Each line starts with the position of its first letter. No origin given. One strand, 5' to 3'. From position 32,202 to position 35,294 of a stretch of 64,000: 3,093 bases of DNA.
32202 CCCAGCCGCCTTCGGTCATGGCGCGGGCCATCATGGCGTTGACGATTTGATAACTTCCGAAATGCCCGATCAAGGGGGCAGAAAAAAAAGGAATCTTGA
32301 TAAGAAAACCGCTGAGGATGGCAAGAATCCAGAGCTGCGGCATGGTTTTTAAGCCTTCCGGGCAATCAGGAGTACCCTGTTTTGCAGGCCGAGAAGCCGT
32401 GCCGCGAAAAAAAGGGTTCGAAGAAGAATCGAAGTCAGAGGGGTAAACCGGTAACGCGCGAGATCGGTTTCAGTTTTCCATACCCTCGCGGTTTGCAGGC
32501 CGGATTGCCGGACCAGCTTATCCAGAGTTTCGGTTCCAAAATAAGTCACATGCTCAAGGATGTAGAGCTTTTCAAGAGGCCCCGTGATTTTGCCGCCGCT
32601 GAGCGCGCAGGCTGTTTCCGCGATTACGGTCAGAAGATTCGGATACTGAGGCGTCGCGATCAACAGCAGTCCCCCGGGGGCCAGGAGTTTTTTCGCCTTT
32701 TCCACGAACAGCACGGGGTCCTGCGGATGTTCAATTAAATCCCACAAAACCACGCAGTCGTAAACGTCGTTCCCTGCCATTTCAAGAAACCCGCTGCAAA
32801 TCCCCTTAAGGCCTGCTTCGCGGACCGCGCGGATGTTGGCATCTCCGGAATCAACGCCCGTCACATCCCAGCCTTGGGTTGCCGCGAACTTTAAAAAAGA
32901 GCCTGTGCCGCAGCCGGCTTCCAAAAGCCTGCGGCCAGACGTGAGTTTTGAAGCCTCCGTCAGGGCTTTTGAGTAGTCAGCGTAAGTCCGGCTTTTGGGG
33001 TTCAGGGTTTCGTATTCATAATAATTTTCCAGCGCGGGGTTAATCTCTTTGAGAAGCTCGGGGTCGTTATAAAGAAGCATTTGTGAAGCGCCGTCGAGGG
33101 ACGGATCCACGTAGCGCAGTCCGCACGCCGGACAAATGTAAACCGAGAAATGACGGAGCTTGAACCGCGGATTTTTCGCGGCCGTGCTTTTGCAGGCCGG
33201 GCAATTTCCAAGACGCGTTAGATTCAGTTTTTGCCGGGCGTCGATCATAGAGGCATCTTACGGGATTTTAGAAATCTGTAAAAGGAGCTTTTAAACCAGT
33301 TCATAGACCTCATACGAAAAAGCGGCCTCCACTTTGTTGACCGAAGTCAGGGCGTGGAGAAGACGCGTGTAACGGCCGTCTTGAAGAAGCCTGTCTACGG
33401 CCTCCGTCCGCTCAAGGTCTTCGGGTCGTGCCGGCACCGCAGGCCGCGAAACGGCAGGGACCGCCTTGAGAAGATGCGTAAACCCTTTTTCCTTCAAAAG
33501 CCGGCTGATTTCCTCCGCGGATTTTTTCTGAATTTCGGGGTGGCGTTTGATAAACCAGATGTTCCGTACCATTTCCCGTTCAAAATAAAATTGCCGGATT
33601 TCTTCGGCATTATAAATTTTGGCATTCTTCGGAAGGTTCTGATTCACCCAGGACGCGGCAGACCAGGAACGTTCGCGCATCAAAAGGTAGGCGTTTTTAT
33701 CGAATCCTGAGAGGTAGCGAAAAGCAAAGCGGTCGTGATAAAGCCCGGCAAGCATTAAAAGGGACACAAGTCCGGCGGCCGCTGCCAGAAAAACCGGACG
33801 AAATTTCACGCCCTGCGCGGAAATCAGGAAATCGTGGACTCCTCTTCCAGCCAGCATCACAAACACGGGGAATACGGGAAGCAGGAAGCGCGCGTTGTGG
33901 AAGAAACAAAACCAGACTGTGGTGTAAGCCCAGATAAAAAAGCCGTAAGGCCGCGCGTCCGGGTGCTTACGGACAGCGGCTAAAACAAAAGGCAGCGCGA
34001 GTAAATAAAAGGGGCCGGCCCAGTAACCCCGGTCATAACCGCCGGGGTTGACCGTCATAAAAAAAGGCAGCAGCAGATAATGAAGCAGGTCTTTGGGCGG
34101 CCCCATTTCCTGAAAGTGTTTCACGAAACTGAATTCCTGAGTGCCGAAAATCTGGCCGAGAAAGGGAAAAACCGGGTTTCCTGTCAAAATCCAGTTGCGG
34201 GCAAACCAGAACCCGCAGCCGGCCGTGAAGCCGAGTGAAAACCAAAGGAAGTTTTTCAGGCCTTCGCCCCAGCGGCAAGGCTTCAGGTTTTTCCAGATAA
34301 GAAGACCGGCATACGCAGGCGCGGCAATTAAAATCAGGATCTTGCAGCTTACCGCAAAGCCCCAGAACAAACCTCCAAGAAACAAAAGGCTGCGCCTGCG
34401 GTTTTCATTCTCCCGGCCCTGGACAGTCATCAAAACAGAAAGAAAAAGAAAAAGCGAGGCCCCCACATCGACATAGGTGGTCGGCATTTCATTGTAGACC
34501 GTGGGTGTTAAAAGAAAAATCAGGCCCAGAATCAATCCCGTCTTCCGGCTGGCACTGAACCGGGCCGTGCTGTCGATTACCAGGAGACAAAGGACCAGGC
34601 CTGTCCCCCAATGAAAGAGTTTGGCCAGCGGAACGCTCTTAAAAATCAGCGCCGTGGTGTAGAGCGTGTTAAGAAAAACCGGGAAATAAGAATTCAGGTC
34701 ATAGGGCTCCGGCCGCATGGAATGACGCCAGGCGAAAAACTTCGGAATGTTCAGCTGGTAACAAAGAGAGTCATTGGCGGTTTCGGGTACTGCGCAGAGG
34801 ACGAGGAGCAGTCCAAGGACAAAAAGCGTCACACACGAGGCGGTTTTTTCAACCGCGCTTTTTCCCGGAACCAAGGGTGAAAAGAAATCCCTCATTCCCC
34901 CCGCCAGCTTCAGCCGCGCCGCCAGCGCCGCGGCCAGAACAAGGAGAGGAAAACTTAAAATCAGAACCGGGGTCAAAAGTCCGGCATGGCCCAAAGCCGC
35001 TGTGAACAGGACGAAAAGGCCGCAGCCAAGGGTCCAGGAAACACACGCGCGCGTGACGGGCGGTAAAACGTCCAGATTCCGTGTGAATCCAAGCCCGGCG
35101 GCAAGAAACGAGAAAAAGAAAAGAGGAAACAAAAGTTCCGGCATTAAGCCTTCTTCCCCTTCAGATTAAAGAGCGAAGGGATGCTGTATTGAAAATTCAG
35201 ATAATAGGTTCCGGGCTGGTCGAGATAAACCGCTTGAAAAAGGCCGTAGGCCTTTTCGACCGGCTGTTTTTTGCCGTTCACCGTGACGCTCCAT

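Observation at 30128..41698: Translationally coupled operon of two polyprenol-phosphate-sugar synthases and five GT-C-fold membrane glycosyltransferases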

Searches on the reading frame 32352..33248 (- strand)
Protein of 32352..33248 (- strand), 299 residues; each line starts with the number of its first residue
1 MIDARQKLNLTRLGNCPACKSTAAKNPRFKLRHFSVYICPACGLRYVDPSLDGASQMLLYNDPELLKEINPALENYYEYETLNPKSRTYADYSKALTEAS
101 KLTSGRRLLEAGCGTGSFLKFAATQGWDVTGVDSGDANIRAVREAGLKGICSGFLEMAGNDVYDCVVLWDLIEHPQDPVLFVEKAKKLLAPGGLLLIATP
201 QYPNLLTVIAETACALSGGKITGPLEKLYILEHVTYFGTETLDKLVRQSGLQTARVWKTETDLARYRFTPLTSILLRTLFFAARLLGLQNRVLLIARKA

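Call 4: search_protein_families(library=pfam, proteins=[window:32352-33248:-], max_evalue=0.01)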
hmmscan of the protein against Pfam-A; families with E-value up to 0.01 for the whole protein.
window:32352-33248:- (299 aa): 10 families
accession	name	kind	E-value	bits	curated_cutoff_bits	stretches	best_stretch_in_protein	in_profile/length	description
PF13489.12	Methyltransf_23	-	1e-21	77.8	27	1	90-253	7-161/164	Methyltransferase domain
PF08242.18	Methyltransf_12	-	8.7e-12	46.1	30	1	109-195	1-98/98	Methyltransferase domain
PF08241.18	Methyltransf_11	-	4.9e-11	43.5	21.2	1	109-197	1-95/95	Methyltransferase domain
PF13649.12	Methyltransf_25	-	2.2e-09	38.3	27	1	109-193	2-97/97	Methyltransferase domain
PF13847.12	Methyltransf_31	-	5.1e-08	33.2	27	1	103-201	2-113/145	Methyltransferase domain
PF02353.26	CMAS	-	0.0012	18.7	27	1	95-199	53-166/273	Mycolic acid cyclopropane synthetase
PF03848.20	TehB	-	0.0019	18.1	20.4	1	95-144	21-70/193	Tellurite resistance protein TehB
PF01728.25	FtsJ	-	0.0036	17.7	24.1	1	97-139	13-58/181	FtsJ-like methyltransferase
PF05724.17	TPMT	-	0.0058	16.8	26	0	96-146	29-80/218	Thiopurine S-methyltransferase (TPMT)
PF07021.18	MetW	-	0.0095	16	21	0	102-179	11-92/193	Methionine biosynthesis protein MetW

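Call 5: search_protein_families(library=ncbifam, proteins=[window:32352-33248:-], max_evalue=0.01)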
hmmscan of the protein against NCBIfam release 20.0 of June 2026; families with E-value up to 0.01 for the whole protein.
window:32352-33248:- (299 aa): 13 families
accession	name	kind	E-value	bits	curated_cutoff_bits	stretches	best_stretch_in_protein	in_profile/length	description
TIGR01983.1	UbiG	equivalog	7.8e-11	41.7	102.95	1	99-199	44-153/228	bifunctional 2-polyprenyl-6-hydroxyphenol methylase/3-demethylubiquinol 3-O-methyltransferase UbiG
NF043040.1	corrin_prot_MT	hypoth_equivalog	2.5e-09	36.9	180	1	100-204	36-154/216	corrinoid protein-associated methyltransferase CpaM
TIGR04345.1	ovoA_Cterm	equivalog_domain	3.3e-07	30.1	170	1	162-200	134-172/242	putative 4-mercaptohistidine N1-methyltransferase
NF045667.1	MTase_DVU1556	equivalog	3.1e-06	26.8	155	1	94-198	12-120/213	DVU_1556 family methyltransferase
TIGR02021.1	BchM-ChlM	equivalog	1.6e-05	24.5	158.9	1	102-165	52-121/218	magnesium protoporphyrin IX methyltransferase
NF008992.0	PRK12335.1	equivalog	6.2e-05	22.3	303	1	69-144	87-162/289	SAM-dependent methyltransferase TehB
NF008686.0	PRK11705.1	equivalog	0.00024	20.3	400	1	100-199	163-267/383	cyclopropane fatty acyl phospholipid synthase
TIGR00477.1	tehB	equivalog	0.00028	20.3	219.5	1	87-144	56-113/238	tellurite resistance methyltransferase TehB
NF008405.0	PRK11207.1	equivalog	0.00067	19.2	218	1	95-143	21-69/198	tellurite resistance methyltransferase TehB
NF045649.1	2X_seleno_MduS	exception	0.001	18.1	380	1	90-164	27-101/338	methyltransferase domain-containing selenoprotein MduS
NF011527.0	PRK14968.1-1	equivalog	0.003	17.3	242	1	91-168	19-99/192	putative methyltransferase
TIGR02072.1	BioC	equivalog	0.0053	16.6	184.95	1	103-205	33-140/244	malonyl-ACP O-methyltransferase BioC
TIGR01177.1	TIGR01177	hypoth_equivalog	0.0077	15.6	316.55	0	92-134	170-212/330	TIGR01177 family methyltransferase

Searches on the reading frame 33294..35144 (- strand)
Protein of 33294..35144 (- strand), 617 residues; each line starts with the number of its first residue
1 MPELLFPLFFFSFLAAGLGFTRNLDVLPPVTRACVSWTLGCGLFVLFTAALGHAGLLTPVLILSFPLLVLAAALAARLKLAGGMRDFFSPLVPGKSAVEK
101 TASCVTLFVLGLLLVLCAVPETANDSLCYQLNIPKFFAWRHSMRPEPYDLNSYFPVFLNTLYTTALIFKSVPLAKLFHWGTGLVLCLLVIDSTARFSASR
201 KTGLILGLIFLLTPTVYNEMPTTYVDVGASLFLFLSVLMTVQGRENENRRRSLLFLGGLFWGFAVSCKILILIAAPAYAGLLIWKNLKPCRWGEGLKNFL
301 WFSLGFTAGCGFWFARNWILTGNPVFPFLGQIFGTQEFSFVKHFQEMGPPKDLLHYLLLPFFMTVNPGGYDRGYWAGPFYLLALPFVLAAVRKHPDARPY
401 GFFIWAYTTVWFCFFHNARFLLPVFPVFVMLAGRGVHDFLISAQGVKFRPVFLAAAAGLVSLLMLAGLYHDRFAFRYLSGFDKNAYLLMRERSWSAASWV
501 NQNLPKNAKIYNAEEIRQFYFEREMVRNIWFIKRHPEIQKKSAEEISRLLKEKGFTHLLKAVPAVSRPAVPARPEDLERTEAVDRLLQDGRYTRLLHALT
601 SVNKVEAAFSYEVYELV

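Call 4: search_protein_families(library=pfam, proteins=[window:33294-35144:-], max_evalue=0.01)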
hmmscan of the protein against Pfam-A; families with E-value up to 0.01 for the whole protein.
window:33294-35144:- (617 aa): 1 family
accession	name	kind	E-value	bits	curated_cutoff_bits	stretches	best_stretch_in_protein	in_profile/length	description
PF13231.12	PMT_2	-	9.1e-06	26.4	26.1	1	184-286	33-133/160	Dolichyl-phosphate-mannose-protein mannosyltransferase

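Call 5: search_protein_families(library=ncbifam, proteins=[window:33294-35144:-], max_evalue=0.01)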
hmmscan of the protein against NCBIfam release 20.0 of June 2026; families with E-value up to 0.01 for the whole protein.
window:33294-35144:- (617 aa): 2 families
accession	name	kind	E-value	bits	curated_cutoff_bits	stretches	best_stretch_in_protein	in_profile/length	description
NF047510.1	LIC_10190_fam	subfamily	4.5e-09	35.6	100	1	183-329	175-314/424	LIC_10190 family membrane protein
NF047440.1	LA3751_2_3_fam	subfamily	2.6e-07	29.9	200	1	152-345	79-268/460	LA_3751/LA_3752 family putative glycosyltransferase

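Call 36: search_solved_structures(query=window:33294-35144:-, max_evalue=1)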
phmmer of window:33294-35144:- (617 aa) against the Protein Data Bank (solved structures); distinct sequences matched with E-value up to 1: 1.
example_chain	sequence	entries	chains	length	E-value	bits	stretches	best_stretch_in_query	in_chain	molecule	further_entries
2nsa_A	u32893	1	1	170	0.97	11.1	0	537-605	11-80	Trigger factor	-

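Call 81: search_solved_structures(query=A4, max_evalue=1)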
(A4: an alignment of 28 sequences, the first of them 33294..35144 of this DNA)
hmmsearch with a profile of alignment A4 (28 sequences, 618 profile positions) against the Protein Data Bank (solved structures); distinct sequences matched with E-value up to 1: 0.
